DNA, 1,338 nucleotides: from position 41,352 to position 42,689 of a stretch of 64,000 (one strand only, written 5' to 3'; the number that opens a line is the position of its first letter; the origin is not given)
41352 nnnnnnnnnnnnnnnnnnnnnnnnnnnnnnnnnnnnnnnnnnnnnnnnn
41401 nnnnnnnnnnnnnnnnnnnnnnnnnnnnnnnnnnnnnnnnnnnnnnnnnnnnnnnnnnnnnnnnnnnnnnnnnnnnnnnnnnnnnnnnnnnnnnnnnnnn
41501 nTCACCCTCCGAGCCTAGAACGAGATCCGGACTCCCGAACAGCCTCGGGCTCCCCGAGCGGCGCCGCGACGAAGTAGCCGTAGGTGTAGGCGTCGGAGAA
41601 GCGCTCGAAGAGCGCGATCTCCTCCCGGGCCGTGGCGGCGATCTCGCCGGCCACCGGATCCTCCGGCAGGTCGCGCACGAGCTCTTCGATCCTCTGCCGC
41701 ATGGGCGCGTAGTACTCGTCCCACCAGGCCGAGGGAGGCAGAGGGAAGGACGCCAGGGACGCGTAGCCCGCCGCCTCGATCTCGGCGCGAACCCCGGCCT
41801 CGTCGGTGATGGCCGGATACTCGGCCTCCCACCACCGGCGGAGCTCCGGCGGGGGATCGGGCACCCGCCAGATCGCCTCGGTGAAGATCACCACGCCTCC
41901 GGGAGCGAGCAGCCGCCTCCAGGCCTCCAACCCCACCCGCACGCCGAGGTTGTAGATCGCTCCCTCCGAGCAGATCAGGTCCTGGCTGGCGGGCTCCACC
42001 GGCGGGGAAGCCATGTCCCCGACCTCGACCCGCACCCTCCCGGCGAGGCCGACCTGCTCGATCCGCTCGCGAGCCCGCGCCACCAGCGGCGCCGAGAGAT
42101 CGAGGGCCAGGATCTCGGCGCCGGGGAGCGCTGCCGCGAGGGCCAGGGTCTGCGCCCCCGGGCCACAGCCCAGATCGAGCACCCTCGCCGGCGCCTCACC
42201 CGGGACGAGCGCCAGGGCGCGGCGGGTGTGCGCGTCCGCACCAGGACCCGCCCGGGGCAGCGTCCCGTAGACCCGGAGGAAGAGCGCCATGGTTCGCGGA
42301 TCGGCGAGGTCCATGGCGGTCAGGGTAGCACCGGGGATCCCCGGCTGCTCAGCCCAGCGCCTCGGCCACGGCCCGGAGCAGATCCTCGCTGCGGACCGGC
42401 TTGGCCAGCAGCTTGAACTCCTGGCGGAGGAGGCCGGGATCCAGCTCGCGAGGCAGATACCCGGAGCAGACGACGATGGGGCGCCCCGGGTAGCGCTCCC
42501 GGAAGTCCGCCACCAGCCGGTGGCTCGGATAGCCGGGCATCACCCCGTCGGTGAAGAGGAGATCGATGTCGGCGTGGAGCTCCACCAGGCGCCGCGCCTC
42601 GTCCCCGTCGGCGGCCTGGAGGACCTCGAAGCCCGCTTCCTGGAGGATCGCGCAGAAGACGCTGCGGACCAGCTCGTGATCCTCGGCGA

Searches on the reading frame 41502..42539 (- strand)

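Call 55: search_protein_families(library=pfam, proteins=[window:41502-42539:-], max_evalue=0.0001)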
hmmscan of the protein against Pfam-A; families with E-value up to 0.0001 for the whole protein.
window:41502-42539:- (345 aa): 9 families
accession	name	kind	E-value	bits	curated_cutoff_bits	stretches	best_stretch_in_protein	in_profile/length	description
PF13649.12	Methyltransf_25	-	5.8e-17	62.6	27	1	120-215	1-97/97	Methyltransferase domain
PF08241.18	Methyltransf_11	-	6.2e-15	56.1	21.2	1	121-219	1-95/95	Methyltransferase domain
PF08242.18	Methyltransf_12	-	2.9e-13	50.8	30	1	121-217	1-98/98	Methyltransferase domain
PF13847.12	Methyltransf_31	-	1.4e-12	48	27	1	118-222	5-112/145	Methyltransferase domain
PF13489.12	Methyltransf_23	-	6.7e-07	29.6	27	1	112-238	17-133/164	Methyltransferase domain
PF05175.20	MTS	-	2.1e-06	27.9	23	1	110-191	25-104/170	Methyltransferase small domain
PF00891.24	Methyltransf_2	-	5e-06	26.5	22.3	1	118-223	64-168/210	O-methyltransferase domain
PF02353.26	CMAS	-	3.5e-05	23.7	27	1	104-195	53-137/273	Mycolic acid cyclopropane synthetase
PF01209.24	Ubie_methyltran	-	9e-05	22.4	20.1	0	114-221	45-153/233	ubiE/COQ5 methyltransferase family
